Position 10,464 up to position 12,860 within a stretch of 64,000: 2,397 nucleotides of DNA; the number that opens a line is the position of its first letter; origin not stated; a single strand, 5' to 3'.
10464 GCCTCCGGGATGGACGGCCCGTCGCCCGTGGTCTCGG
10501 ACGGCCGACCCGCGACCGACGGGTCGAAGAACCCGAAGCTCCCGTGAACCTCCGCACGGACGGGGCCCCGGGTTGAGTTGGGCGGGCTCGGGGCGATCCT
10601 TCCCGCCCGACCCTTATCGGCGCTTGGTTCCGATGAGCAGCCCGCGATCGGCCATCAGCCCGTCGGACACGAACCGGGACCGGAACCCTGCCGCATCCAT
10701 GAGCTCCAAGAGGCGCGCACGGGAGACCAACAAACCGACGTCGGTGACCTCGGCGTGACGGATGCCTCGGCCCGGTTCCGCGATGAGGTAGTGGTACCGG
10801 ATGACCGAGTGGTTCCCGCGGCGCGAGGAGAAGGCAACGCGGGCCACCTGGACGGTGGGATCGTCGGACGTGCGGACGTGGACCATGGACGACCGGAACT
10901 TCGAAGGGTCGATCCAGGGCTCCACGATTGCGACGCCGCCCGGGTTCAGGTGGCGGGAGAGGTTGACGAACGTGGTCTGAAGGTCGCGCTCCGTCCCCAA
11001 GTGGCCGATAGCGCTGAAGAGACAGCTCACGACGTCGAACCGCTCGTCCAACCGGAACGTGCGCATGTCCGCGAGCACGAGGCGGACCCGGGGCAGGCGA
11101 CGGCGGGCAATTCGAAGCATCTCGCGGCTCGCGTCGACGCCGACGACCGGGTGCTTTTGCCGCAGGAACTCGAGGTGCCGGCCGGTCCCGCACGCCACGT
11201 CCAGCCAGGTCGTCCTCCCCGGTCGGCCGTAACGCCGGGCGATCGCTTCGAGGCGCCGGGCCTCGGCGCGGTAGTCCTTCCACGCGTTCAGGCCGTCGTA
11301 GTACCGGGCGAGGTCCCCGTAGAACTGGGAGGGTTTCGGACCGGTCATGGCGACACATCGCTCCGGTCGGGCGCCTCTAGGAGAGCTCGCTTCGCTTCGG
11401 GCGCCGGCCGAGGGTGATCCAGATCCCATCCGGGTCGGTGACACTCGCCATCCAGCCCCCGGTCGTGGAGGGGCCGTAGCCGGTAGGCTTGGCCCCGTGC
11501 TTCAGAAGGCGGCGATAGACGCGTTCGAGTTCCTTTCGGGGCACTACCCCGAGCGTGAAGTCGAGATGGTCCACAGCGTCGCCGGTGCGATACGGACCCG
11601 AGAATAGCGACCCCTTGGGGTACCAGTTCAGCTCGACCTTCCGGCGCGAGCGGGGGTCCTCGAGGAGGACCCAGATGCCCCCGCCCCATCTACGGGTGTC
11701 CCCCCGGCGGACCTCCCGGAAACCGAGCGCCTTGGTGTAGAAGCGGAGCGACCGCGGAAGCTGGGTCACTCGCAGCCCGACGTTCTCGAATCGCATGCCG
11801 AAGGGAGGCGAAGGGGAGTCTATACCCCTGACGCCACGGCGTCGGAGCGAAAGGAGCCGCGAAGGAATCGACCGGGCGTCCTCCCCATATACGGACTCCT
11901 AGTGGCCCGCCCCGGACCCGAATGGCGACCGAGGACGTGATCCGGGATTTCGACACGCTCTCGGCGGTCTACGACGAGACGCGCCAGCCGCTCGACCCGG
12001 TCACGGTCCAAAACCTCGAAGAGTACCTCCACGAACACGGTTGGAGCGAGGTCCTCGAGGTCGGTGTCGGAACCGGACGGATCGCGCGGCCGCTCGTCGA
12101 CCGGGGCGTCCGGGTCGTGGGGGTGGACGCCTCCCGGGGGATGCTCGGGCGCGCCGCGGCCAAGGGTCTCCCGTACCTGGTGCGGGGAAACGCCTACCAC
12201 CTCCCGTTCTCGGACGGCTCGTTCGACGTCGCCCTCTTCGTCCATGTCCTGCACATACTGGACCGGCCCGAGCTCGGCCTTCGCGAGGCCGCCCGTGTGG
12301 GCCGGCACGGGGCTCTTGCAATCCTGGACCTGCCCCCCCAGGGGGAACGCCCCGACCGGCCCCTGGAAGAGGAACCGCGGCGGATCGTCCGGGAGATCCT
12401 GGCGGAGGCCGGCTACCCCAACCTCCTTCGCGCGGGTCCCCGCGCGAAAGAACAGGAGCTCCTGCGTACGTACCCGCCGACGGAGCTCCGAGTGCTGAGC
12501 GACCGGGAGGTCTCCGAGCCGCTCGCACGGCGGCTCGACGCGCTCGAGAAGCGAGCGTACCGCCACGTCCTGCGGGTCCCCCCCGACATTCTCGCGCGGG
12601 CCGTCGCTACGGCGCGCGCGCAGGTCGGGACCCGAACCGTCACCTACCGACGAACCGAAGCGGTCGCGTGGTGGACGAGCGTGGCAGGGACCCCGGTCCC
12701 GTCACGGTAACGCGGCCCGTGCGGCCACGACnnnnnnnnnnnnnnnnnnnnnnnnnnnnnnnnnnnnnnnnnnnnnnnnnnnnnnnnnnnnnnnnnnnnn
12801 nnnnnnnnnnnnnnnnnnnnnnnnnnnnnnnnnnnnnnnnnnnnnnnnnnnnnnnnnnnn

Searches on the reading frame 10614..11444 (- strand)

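Call 19: search_protein_families(library=pfam, proteins=[window:10614-11444:-])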
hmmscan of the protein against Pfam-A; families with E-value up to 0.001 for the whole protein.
window:10614-11444:- (276 aa): 6 families
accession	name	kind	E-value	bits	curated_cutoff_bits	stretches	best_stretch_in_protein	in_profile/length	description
PF13649.12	Methyltransf_25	-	3.4e-19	69.8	27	1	81-170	2-97/97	Methyltransferase domain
PF08241.18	Methyltransf_11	-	3.2e-14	53.8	21.2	1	81-173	1-94/95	Methyltransferase domain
PF08242.18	Methyltransf_12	-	3.9e-13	50.4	30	1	81-171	1-97/98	Methyltransferase domain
PF13489.12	Methyltransf_23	-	1.5e-10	41.5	27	1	69-202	13-124/164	Methyltransferase domain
PF13847.12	Methyltransf_31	-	3.2e-10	40.3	27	1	78-175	5-110/145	Methyltransferase domain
PF01209.24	Ubie_methyltran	-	0.00013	21.9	20.1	1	44-173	15-150/233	ubiE/COQ5 methyltransferase family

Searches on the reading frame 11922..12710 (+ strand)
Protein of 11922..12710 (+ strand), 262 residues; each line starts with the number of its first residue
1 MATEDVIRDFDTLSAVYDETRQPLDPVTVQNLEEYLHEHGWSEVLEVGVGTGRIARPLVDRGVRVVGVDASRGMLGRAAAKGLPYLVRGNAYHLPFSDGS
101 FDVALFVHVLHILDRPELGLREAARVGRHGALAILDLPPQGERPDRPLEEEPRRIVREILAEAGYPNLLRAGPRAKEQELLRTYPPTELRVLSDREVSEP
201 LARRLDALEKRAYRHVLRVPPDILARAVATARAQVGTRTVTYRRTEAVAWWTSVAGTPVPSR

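Call 19: search_protein_families(library=pfam, proteins=[window:11922-12710:+])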
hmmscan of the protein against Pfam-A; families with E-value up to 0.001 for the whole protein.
window:11922-12710:+ (262 aa): 7 families
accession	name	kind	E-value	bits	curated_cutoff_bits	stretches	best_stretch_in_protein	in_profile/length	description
PF08241.18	Methyltransf_11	-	2.3e-20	73.4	21.2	1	45-134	1-94/95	Methyltransferase domain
PF13649.12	Methyltransf_25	-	3.1e-16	60.3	27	1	44-129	1-95/97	Methyltransferase domain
PF08242.18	Methyltransf_12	-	1.7e-10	41.9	30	1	45-130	1-95/98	Methyltransferase domain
PF13489.12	Methyltransf_23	-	2.5e-08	34.2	27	1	42-138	24-119/164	Methyltransferase domain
PF07021.18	MetW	-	4e-06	27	21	1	42-131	15-106/193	Methionine biosynthesis protein MetW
PF13847.12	Methyltransf_31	-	5.8e-06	26.5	27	1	43-153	6-127/145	Methyltransferase domain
PF01209.24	Ubie_methyltran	-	0.00061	19.7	20.1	1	42-130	49-146/233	ubiE/COQ5 methyltransferase family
